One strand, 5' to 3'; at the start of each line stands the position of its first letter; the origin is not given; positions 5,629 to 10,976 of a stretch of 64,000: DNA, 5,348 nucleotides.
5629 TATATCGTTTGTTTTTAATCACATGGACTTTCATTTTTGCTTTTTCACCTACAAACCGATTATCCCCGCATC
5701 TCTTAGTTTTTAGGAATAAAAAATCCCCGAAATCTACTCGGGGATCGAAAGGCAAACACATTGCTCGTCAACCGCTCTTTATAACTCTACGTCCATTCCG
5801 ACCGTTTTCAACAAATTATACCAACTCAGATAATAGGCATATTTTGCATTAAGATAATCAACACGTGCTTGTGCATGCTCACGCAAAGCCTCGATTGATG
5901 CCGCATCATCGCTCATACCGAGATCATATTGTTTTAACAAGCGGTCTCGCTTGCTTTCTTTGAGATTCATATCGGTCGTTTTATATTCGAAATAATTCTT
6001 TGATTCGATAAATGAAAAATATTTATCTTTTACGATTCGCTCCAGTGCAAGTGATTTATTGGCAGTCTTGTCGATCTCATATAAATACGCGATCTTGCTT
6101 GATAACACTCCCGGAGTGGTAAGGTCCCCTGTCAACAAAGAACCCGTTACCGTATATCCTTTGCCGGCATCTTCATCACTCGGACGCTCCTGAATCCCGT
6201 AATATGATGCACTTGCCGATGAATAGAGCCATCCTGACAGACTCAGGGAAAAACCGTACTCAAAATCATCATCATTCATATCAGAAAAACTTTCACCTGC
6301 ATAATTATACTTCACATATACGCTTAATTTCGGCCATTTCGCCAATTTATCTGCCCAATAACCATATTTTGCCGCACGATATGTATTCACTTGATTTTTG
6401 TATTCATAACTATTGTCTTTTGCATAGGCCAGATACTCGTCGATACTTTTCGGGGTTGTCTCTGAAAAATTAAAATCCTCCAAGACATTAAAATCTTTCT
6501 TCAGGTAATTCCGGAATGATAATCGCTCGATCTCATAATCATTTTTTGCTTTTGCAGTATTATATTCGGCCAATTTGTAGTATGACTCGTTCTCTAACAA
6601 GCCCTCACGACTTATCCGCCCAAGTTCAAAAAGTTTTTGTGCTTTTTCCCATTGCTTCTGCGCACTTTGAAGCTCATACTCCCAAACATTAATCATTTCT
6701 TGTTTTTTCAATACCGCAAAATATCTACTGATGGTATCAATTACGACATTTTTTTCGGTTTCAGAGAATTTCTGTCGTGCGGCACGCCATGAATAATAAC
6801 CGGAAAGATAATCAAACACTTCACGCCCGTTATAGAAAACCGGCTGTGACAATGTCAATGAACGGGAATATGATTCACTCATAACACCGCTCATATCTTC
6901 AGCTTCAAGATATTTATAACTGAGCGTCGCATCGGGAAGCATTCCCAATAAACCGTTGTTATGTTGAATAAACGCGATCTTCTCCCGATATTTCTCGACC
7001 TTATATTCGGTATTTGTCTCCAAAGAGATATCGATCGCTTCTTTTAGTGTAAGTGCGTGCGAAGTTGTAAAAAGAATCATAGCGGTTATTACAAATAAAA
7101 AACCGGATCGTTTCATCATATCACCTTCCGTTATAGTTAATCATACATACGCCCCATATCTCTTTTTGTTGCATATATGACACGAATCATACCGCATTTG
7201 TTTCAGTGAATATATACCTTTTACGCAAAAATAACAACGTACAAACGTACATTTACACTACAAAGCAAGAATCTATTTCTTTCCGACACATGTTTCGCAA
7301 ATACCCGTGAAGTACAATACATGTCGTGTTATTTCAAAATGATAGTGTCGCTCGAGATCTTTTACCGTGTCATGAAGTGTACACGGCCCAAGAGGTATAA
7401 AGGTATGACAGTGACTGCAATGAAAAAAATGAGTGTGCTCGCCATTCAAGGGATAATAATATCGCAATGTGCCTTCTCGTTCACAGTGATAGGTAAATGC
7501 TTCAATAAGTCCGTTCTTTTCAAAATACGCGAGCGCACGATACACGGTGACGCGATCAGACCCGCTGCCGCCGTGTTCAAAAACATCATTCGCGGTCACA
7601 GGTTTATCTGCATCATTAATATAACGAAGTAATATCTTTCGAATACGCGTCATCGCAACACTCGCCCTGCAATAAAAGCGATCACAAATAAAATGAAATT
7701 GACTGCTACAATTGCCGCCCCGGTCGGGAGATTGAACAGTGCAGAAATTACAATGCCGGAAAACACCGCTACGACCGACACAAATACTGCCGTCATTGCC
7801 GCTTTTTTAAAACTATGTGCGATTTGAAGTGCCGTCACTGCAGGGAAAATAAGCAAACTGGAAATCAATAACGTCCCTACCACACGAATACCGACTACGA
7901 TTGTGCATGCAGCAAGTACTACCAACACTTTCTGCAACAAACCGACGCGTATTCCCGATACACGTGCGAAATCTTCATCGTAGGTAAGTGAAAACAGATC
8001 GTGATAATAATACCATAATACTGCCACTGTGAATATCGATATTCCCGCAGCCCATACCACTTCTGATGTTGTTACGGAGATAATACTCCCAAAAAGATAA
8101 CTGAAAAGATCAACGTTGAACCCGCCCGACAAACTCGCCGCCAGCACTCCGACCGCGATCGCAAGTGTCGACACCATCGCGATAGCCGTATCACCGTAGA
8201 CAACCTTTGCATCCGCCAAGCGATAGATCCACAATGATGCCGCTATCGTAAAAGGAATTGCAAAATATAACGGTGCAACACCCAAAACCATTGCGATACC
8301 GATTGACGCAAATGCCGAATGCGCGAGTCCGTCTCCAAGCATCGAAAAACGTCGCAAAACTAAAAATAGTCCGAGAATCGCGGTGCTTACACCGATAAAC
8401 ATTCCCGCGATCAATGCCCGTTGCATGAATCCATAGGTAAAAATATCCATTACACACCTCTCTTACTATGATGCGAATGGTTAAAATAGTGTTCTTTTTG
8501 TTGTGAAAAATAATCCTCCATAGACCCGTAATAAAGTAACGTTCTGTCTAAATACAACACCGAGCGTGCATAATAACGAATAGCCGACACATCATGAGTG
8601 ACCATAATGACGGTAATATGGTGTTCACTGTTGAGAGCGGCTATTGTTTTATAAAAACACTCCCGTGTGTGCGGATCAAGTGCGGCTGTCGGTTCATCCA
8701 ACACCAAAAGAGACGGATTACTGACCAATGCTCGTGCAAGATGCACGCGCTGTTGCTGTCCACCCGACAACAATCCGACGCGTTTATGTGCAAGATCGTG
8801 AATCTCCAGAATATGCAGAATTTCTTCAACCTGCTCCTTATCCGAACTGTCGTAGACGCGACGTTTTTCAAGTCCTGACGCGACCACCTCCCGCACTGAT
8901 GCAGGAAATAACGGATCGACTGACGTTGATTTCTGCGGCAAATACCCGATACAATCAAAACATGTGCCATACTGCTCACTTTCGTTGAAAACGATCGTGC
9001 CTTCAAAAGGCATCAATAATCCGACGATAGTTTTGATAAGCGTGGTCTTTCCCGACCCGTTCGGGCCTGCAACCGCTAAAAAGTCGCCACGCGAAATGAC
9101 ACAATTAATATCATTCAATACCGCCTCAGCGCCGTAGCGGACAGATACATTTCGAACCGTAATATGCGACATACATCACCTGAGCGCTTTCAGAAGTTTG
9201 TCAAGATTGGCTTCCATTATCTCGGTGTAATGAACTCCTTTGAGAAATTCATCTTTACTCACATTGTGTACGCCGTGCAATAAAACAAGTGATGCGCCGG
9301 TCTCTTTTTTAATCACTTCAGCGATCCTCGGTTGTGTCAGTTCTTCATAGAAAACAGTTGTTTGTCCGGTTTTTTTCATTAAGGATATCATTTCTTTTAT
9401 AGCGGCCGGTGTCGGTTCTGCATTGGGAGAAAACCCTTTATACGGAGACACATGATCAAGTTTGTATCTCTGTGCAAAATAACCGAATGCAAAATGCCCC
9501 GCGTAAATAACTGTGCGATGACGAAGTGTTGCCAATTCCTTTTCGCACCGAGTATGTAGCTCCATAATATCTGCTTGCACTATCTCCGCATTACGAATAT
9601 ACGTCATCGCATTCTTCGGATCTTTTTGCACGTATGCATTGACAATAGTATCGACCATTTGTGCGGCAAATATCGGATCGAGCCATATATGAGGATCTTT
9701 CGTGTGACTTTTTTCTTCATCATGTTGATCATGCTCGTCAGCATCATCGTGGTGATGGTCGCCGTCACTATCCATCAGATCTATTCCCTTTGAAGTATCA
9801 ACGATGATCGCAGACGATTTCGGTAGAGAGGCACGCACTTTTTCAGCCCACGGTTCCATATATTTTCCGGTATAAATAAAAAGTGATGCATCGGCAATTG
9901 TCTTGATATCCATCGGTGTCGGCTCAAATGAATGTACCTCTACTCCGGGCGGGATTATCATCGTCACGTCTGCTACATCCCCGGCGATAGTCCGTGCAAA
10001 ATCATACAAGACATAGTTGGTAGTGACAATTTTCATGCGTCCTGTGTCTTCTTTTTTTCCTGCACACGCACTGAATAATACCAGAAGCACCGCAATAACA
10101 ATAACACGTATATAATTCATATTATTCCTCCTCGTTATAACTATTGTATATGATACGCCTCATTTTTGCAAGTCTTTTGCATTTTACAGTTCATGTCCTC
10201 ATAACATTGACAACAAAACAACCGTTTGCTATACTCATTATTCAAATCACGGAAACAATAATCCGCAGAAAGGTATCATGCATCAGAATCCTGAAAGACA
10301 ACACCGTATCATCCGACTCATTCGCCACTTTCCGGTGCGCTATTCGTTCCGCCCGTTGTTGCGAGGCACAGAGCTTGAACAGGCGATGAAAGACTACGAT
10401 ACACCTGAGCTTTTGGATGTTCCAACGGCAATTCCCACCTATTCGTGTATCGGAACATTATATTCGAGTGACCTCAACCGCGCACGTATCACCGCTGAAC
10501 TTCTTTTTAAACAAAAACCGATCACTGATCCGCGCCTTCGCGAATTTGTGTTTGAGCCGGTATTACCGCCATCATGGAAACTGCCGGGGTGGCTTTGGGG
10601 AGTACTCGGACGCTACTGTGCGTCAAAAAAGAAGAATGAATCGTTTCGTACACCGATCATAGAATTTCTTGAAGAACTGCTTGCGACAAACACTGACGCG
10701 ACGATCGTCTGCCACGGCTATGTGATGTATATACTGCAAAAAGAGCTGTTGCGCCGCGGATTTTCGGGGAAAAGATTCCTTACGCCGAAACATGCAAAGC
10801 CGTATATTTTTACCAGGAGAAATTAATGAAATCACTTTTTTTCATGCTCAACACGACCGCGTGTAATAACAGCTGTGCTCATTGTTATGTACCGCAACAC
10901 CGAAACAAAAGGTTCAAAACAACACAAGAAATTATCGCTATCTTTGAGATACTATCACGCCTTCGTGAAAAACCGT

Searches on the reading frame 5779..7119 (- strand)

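Call 6: search_protein_families(library=pfam, proteins=[window:5779-7119:-])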
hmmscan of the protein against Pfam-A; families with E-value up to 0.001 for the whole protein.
window:5779-7119:- (446 aa): 1 family
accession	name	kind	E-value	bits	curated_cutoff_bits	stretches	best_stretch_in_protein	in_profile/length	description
PF02321.23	OEP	-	9.9e-31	107.4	22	2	25-205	1-185/187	Outer membrane efflux protein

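Call 7: search_protein_families(library=ncbifam, proteins=[window:5779-7119:-])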
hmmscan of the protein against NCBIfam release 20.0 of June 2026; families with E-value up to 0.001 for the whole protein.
window:5779-7119:- (446 aa): 3 families
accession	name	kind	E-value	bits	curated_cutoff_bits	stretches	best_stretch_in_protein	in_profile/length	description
TIGR01844.1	type_I_sec_TolC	subfamily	2.7e-27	95.8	225.15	1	21-274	1-262/414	TolC family outer membrane protein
NF007002.0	PRK09465.1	equivalog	1.8e-08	33.3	495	1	8-239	8-245/460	outer membrane channel protein TolC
NF052390.1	efflux_OMP_AbuO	equivalog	0.00012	20.9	700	0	118-277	133-296/447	multidrug efflux outer membrane protein AbuO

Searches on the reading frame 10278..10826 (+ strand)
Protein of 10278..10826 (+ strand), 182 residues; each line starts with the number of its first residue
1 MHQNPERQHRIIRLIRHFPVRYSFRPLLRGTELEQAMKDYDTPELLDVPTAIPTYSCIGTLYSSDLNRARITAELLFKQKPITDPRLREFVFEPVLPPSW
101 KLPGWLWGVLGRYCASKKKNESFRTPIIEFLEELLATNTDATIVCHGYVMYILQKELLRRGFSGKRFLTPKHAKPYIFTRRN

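Call 96: search_protein_families(library=pfam, proteins=[window:10278-10826:+])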
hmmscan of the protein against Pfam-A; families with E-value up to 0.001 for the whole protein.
window:10278-10826:+ (182 aa): 1 family
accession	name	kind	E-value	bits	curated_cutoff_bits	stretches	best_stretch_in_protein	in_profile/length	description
PF00300.27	His_Phos_1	-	7.7e-07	29.4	21.7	1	60-163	47-164/194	Histidine phosphatase superfamily (branch 1)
